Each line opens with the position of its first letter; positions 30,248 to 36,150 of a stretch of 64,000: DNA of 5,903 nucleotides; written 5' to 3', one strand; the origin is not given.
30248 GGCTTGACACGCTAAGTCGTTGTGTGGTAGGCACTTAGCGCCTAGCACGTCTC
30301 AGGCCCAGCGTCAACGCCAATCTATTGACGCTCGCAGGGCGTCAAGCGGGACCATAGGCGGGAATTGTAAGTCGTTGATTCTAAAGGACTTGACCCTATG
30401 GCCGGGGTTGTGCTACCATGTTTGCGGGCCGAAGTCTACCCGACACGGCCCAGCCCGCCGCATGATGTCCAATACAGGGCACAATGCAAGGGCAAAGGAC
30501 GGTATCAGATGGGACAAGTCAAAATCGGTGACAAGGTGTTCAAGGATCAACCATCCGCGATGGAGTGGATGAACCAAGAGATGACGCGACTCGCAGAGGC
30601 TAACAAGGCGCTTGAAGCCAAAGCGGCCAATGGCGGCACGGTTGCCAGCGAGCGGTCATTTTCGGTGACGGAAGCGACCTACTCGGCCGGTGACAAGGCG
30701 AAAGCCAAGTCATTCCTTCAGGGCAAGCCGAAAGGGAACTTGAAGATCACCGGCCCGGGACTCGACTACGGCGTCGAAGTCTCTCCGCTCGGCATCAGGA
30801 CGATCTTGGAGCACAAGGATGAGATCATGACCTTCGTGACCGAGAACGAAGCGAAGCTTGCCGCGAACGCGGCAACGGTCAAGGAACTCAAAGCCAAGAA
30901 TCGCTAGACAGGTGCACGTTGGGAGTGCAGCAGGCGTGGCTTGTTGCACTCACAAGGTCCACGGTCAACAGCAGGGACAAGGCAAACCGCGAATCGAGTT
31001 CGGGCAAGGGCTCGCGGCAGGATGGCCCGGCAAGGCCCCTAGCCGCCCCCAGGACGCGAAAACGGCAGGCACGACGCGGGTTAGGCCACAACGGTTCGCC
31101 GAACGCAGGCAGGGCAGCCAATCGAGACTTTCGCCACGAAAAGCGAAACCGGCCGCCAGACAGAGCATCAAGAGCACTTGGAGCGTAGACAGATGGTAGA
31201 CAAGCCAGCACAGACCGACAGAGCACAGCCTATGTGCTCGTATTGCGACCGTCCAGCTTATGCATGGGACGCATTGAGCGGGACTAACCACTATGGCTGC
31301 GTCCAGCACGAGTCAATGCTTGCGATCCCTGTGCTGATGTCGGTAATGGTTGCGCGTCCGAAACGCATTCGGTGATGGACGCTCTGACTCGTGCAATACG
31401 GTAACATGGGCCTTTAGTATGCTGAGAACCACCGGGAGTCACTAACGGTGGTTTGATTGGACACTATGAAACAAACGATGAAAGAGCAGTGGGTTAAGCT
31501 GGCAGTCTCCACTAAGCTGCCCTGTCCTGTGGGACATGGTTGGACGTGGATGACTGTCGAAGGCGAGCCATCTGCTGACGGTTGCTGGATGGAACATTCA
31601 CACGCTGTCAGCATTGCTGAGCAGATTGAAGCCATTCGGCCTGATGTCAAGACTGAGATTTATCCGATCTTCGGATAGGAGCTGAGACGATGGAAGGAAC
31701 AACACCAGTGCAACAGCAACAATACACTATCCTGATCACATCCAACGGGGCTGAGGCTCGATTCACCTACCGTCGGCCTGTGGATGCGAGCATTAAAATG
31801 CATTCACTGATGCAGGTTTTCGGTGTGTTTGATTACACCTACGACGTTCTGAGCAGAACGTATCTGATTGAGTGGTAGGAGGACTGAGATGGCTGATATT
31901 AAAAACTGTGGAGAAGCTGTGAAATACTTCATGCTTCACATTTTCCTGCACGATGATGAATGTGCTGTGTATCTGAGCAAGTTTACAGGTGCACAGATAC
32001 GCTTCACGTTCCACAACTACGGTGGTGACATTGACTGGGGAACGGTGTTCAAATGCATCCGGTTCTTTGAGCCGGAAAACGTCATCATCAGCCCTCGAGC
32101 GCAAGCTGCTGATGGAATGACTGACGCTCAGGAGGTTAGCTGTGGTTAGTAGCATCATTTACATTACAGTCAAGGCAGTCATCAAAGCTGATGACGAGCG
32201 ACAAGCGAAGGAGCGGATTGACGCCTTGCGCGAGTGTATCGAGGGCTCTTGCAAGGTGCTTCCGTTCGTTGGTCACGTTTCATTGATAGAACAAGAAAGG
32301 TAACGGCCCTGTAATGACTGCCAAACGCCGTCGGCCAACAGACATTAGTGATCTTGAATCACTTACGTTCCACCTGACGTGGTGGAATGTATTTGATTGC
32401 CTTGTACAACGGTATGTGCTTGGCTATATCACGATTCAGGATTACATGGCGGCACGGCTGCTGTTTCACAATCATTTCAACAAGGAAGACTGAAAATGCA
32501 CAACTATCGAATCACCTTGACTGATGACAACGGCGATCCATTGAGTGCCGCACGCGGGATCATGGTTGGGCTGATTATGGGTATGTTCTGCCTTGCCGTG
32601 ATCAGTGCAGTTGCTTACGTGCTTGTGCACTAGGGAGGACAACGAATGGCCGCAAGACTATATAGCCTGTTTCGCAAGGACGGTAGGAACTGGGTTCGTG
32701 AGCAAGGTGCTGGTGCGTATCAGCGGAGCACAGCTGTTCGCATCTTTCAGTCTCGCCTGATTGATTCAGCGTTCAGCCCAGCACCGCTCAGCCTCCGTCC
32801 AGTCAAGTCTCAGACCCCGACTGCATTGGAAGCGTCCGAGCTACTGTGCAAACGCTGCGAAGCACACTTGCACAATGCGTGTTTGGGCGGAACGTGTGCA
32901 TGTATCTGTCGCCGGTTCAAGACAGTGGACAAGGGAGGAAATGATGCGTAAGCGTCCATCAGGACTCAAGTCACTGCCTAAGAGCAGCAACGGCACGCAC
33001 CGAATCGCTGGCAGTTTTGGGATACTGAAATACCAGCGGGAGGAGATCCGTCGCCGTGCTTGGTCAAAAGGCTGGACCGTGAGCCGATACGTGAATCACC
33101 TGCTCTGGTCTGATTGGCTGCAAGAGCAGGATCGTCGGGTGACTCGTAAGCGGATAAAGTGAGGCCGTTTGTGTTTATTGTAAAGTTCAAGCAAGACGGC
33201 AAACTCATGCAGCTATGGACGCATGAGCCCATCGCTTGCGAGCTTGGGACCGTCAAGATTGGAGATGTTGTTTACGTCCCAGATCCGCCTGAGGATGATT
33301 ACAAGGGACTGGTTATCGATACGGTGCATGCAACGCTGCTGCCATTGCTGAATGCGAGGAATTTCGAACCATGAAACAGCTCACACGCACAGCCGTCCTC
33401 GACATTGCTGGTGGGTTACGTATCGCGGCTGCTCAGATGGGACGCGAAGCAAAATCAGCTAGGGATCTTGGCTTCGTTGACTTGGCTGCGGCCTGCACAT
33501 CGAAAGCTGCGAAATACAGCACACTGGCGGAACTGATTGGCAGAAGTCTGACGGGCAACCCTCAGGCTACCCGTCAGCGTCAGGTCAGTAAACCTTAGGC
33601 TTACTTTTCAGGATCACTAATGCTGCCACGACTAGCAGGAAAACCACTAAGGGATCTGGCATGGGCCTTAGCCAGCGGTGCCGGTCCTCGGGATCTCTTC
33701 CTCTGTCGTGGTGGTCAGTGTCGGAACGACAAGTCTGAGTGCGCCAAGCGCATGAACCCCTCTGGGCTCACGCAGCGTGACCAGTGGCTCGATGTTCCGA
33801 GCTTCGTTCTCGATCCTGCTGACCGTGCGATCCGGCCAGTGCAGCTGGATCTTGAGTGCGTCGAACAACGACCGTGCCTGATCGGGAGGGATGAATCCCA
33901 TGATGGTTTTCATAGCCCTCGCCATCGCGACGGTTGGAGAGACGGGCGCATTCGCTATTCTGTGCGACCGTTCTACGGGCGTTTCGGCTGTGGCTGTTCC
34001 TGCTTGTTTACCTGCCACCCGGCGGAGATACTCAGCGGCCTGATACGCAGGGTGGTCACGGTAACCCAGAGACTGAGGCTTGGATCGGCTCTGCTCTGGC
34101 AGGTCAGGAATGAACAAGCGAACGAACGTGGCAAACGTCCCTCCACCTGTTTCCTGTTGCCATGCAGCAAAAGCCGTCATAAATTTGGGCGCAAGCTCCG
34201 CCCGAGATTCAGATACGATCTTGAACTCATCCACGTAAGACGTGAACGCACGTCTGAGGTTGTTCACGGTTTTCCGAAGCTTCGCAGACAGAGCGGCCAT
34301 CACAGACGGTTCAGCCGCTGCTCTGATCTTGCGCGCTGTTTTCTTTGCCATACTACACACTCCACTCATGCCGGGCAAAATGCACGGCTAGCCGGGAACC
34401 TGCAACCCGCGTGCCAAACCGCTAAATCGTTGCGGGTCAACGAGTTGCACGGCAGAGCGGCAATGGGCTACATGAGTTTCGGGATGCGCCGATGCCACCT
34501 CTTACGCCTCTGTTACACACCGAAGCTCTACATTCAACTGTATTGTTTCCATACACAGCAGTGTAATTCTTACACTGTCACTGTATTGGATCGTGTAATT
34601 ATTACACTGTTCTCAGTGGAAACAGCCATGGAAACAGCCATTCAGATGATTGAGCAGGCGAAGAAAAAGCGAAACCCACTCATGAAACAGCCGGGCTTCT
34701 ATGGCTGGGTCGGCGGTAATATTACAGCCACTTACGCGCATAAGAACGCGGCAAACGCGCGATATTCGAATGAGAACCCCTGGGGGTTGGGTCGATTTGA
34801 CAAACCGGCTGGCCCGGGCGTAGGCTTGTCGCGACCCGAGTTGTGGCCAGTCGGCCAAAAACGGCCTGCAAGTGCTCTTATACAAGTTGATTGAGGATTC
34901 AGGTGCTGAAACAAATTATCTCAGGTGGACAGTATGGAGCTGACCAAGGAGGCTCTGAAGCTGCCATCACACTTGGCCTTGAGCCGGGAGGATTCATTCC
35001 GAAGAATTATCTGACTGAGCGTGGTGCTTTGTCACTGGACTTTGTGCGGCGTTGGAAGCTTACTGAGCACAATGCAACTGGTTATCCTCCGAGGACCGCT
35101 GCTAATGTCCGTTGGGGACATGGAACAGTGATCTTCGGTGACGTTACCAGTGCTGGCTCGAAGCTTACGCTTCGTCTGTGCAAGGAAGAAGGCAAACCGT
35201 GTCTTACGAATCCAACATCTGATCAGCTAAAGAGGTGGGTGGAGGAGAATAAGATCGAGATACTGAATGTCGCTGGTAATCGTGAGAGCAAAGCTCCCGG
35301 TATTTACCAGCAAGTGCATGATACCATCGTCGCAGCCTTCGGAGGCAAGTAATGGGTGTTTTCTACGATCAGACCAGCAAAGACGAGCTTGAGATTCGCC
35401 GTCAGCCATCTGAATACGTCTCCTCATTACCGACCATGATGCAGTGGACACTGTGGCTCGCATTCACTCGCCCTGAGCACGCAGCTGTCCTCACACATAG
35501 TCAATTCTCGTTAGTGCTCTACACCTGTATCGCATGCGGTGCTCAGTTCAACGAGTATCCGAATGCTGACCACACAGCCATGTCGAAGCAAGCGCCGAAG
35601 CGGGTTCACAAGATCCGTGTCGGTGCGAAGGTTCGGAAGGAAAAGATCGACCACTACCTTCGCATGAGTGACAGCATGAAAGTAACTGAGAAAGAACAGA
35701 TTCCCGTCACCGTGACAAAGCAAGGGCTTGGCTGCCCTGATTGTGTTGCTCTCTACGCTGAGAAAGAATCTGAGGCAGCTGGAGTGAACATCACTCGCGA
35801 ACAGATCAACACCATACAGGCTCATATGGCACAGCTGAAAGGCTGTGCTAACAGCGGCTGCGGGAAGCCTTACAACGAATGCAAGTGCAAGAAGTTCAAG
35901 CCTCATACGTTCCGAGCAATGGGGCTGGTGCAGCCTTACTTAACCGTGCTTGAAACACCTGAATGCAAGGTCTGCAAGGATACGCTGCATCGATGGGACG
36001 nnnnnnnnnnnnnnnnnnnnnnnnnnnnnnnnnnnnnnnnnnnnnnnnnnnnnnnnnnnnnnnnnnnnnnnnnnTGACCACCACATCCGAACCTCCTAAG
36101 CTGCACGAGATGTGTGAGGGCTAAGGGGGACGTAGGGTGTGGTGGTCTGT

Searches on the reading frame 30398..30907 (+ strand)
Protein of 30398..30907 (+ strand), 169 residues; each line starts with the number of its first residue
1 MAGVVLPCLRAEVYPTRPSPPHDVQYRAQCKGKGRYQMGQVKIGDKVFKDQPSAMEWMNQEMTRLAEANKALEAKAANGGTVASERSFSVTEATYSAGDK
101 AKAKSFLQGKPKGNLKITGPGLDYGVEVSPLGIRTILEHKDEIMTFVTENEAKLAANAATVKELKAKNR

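Call 85: search_protein_families(library=pfam, alignment_id=A3, max_evalue=0.0001)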
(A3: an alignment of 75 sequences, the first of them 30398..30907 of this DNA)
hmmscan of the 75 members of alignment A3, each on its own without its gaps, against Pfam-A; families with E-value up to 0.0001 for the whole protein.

A. member 1, window:30398-30907:+ (169 aa): 0 families

B. families by the number of members that match (of 75 scanned): 23 families
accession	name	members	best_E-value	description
PF04095.22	NAPRTase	1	3.4e-38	Nicotinate phosphoribosyltransferase (NAPRTase) family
PF25109.1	HAD_PNKP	1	6.9e-28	Polynucleotide kinase PNKP phosphatase domain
PF06094.17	GGACT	1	4.1e-23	Gamma-glutamyl cyclotransferase, AIG2-like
PF13671.12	AAA_33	1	6.6e-23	AAA domain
PF01743.26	PolyA_pol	1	1e-20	Poly A polymerase head domain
PF07484.17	Collar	1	2.5e-16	Phage Tail Collar Domain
PF09414.15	RNA_ligase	1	5.1e-12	RNA ligase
PF01323.26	DSBA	1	6.2e-11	DSBA-like thioredoxin domain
PF13462.12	Thioredoxin_4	1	1.3e-10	Thioredoxin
PF00149.33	Metallophos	1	1.6e-10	Calcineurin-like phosphoesterase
PF21986.1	AH_C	1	1e-09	Allophanate hydrolase C-terminal domain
PF14395.11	COOH-NH2_lig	1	1.6e-09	Phage phiEco32-like COOH.NH2 ligase-type 2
PF00216.26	Bac_DNA_binding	1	1.4e-08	Bacterial DNA-binding protein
PF02954.25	HTH_8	1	1.2e-07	Bacterial regulatory protein, Fis family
PF08433.16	KTI12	1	1.2e-07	Chromatin associated protein KTI12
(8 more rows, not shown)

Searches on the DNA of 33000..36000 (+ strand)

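Call 5: search_dna_similar(query=window:33000-36000:+, collection=phages, mode=distant)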
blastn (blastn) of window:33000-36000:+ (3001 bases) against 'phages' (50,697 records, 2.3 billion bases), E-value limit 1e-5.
No match.

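Call 66: search_rna_families(source=window, start=33000, end=36000, threshold=evalue, max_evalue=1)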
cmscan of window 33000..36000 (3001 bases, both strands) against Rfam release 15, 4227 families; matches with E-value up to 1: 1.
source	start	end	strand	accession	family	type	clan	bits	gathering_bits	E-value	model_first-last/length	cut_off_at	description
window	34155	34203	-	RF01833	astro_FSE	Cis-reg; frameshift_element;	-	16.2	70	0.84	1-55/55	no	ribosomal frameshift site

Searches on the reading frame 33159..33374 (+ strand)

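Call 9: search_protein_families(library=pfam, proteins=[window:33159-33374:+], max_evalue=0.1)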
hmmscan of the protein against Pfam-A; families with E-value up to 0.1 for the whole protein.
window:33159-33374:+ (71 aa): 0 families

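Call 10: search_protein_families(library=phrogs, proteins=[window:33159-33374:+], max_evalue=0.1)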
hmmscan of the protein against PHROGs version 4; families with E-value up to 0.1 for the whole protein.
window:33159-33374:+ (71 aa): 1 family
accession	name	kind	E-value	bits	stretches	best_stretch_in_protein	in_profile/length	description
phrog_26377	-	DNA, RNA and nucleotide metabolism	0.067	13.6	1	4-50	42-88/326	ParB-like partition protein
